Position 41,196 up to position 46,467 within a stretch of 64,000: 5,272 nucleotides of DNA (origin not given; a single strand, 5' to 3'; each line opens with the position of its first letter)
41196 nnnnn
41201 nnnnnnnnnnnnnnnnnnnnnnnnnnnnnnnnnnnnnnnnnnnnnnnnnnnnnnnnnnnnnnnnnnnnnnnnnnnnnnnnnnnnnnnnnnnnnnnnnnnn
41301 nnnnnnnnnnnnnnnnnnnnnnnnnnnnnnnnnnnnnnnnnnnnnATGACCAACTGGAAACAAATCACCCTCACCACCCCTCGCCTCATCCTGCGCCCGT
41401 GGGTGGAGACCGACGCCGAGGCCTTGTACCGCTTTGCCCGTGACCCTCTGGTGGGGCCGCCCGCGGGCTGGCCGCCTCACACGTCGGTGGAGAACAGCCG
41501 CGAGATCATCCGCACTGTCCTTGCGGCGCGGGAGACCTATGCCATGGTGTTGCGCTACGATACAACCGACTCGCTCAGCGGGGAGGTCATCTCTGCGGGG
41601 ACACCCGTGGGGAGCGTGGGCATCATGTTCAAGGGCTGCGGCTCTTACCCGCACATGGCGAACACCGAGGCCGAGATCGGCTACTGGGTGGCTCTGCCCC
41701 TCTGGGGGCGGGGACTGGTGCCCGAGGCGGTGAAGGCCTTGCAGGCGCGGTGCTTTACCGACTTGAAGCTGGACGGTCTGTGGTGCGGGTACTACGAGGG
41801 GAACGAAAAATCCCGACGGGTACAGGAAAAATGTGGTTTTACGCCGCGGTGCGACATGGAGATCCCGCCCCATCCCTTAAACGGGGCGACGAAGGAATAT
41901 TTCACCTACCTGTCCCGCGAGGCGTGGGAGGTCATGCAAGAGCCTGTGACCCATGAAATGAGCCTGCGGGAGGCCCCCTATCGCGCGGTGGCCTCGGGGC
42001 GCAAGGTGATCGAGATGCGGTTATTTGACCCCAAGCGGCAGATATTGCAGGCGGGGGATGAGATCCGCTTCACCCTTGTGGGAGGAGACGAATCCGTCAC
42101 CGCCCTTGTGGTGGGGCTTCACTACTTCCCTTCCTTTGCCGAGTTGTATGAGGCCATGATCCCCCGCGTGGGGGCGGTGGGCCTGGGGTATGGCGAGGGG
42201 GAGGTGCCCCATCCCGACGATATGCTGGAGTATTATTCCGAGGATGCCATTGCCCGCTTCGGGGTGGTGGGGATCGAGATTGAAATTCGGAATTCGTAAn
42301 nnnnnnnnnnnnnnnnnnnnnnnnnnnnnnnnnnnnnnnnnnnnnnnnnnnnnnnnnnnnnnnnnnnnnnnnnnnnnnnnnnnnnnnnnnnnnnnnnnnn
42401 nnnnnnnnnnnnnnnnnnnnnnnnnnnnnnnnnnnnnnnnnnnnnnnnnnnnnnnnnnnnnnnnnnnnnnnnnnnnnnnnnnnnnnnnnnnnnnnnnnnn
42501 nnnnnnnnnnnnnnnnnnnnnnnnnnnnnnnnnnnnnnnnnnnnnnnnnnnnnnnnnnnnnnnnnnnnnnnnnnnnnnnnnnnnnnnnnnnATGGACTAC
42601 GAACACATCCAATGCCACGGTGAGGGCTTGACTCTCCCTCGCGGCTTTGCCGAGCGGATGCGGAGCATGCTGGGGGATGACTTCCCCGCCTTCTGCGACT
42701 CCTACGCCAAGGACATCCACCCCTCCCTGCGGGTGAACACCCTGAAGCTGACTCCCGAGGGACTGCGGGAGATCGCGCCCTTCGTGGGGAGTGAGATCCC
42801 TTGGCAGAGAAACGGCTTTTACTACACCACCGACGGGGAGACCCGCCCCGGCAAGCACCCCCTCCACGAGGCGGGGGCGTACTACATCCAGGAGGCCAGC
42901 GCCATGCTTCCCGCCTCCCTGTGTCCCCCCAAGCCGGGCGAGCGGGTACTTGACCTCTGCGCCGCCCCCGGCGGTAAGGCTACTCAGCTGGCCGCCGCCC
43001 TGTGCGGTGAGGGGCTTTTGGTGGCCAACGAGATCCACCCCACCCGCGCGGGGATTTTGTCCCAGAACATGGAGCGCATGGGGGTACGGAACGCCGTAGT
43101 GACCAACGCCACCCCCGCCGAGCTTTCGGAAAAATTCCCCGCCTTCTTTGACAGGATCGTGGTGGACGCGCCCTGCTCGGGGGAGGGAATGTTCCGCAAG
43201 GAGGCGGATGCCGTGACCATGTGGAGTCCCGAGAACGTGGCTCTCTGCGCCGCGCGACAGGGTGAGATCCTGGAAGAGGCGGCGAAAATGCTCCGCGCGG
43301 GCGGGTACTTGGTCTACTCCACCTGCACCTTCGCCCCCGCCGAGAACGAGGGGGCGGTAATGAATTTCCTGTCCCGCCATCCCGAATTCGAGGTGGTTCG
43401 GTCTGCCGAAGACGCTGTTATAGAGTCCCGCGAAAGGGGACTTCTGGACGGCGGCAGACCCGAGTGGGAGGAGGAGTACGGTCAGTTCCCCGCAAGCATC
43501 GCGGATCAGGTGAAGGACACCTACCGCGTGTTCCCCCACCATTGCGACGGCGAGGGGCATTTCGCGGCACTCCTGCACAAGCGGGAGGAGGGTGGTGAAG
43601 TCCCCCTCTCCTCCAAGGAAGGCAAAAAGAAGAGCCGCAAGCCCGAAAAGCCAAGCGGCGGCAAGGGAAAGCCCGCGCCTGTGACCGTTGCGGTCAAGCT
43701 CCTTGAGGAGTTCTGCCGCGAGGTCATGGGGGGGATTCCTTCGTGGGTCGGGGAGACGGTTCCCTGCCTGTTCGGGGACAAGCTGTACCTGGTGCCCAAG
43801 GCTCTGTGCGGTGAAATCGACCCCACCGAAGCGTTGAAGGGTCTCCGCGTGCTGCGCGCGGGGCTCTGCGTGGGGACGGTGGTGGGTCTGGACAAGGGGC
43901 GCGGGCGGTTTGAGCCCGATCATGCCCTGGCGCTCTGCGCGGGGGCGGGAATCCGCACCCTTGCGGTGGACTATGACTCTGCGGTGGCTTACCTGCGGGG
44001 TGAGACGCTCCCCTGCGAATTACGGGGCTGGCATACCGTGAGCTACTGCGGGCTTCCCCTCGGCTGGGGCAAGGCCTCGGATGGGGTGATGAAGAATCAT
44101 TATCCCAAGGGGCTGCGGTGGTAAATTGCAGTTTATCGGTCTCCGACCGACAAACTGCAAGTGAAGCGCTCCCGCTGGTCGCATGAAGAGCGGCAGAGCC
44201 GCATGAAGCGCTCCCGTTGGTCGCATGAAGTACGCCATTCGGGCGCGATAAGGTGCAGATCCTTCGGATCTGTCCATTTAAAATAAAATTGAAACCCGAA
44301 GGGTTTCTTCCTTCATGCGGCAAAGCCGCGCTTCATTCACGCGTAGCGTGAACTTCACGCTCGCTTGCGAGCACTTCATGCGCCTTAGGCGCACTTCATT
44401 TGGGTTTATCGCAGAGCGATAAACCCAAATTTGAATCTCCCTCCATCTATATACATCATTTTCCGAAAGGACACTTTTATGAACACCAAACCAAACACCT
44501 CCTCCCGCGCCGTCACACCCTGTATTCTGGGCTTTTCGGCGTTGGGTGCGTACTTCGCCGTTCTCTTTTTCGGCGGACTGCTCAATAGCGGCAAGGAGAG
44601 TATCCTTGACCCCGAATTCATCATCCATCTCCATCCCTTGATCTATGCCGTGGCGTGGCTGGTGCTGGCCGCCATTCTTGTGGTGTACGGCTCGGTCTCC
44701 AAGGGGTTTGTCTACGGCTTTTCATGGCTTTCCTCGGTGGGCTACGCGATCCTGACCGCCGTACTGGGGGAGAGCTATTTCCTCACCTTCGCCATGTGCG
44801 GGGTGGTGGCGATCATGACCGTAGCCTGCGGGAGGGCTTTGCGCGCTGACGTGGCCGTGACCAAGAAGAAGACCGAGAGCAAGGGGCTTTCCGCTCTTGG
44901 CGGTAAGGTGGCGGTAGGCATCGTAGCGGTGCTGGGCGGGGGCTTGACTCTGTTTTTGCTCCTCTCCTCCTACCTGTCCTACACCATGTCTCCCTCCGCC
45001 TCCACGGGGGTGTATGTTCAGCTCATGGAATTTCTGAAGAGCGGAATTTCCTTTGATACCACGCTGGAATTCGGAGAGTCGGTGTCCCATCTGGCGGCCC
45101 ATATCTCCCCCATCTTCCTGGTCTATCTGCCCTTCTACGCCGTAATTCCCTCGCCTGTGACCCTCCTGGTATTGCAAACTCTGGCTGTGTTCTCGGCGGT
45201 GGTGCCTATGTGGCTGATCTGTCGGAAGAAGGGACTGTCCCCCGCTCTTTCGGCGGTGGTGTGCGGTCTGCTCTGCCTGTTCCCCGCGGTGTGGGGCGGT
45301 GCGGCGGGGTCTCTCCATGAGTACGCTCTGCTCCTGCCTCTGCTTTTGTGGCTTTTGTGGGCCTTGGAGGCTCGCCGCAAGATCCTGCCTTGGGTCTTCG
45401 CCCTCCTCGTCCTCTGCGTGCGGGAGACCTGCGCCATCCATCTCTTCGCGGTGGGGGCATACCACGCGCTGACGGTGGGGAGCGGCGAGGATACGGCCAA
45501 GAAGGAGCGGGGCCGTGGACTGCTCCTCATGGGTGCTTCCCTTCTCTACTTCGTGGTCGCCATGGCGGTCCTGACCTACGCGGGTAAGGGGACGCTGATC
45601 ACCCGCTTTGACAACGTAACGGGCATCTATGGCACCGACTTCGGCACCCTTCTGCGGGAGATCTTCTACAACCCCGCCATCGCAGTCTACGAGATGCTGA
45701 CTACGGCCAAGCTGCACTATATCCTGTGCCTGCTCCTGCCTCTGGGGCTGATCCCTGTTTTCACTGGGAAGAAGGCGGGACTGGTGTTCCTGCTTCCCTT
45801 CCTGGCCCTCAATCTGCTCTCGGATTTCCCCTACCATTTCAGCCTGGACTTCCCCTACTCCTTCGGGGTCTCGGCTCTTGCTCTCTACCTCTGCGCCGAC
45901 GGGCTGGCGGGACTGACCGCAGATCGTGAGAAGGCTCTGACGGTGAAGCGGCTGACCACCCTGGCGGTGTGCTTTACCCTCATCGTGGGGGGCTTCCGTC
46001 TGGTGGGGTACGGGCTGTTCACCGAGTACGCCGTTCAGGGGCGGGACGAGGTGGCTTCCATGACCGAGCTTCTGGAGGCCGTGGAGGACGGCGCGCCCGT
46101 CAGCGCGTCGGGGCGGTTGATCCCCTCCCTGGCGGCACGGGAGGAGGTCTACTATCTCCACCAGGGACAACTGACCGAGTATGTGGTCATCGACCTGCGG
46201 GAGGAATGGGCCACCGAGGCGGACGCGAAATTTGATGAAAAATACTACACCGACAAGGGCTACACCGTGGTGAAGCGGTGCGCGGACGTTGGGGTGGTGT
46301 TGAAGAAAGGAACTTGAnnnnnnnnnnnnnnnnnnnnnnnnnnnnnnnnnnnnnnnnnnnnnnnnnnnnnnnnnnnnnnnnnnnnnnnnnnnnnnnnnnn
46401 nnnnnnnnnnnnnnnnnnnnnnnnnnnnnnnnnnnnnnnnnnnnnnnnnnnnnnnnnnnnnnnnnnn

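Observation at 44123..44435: Composite elements with hairpin ends and an identical 28-nt core resembling back-to-back terminators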

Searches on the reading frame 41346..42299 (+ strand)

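Call 60: search_protein_families(library=pfam, proteins=[window:41346-42299:+], max_evalue=0.001)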
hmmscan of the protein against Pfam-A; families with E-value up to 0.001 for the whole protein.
window:41346-42299:+ (317 aa): 2 families
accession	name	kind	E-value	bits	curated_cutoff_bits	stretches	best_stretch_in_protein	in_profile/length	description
PF13302.13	Acetyltransf_3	-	9.5e-25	88.3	25.4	1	13-166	1-138/138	Acetyltransferase (GNAT) domain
PF00583.31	Acetyltransf_1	-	0.00016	22.4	20.7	1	81-165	38-116/116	Acetyltransferase (GNAT) family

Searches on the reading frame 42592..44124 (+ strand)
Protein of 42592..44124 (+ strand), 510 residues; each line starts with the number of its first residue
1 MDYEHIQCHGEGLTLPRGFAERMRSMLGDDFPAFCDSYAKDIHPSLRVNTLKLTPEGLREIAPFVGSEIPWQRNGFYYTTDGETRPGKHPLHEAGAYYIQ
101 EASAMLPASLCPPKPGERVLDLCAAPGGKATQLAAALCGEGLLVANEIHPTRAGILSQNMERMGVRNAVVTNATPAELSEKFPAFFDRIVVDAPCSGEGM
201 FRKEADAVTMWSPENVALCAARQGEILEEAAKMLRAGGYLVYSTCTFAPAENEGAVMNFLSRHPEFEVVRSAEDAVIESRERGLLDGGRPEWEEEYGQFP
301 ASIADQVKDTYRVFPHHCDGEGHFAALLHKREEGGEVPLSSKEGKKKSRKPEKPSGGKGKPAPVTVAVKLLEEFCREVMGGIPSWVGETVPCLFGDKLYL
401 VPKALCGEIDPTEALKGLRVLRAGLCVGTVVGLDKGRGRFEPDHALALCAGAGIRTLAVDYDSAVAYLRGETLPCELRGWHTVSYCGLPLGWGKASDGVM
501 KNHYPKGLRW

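Call 60: search_protein_families(library=pfam, proteins=[window:42592-44124:+], max_evalue=0.001)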
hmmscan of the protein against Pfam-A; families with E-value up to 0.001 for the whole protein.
window:42592-44124:+ (510 aa): 5 families
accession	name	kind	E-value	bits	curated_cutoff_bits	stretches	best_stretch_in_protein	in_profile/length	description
PF01189.24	Methyltr_RsmB-F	-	4.3e-47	160.8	27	1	112-328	5-198/199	16S rRNA methyltransferase RsmB/F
PF17125.10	Methyltr_RsmF_N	-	1.8e-27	96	34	1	15-102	1-86/86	N-terminal domain of 16S rRNA methyltransferase RsmF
PF13636.12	Methyltranf_PUA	-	1.2e-19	70.5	27.6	1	464-510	1-49/49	RNA-binding PUA-like domain of methyltransferase RsmF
PF17126.11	RsmF_methylt_CI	-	8.8e-11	42.1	27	1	388-448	11-59/61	RsmF rRNA methyltransferase first C-terminal domain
PF01728.25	FtsJ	-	0.00081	19.8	24.1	0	114-246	20-141/181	FtsJ-like methyltransferase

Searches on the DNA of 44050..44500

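Call 49: search_rna_families(source=window, start=44050, end=44500, threshold=evalue, max_evalue=10)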
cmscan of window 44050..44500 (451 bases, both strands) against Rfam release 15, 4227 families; matches with E-value up to 10: 3.
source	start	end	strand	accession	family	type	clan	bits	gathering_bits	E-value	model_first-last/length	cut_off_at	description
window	44368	44431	-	RF01706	Gut-1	Gene; sRNA;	-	19.3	50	0.29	1-77/77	no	Gut-1 RNA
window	44079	44148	+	RF00218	SNORD46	Gene; snRNA; snoRNA; CD-box;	CL00061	12.9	40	9.3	1-104/104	no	Small nucleolar RNA SNORD46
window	44157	44309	+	RF02760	sR035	Gene; sRNA;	-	12.8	233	0.4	1-206/206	no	sR035 sRNA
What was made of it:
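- On Gut-1 RNA (RF01706): The right arm of window element 1 scores 19.3 bits (E 0.29 in a 451-nt search, call 49).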

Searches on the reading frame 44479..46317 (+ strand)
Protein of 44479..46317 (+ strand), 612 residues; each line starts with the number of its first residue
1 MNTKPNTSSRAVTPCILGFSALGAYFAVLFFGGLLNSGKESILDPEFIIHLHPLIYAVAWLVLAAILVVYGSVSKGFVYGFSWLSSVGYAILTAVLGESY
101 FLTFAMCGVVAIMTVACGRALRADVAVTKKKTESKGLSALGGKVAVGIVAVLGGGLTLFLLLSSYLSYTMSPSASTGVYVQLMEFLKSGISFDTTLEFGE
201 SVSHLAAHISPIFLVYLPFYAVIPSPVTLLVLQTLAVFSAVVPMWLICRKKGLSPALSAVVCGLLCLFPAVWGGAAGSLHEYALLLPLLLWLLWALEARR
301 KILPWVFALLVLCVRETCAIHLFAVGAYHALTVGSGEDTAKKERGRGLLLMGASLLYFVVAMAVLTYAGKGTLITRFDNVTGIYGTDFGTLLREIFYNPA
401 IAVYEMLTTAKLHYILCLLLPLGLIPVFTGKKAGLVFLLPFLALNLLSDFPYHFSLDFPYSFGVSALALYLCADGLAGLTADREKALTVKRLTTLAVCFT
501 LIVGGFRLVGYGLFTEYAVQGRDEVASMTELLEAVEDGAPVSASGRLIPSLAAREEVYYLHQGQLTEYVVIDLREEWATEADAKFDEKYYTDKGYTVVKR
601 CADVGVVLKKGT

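Call 60: search_protein_families(library=pfam, proteins=[window:44479-46317:+], max_evalue=0.001)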
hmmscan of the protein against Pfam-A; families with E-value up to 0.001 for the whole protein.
window:44479-46317:+ (612 aa): 1 family
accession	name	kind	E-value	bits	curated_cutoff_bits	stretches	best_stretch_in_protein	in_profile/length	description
PF09852.15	DUF2079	-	1.1e-40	140.5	28.2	1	177-577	13-428/459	Predicted membrane protein (DUF2079)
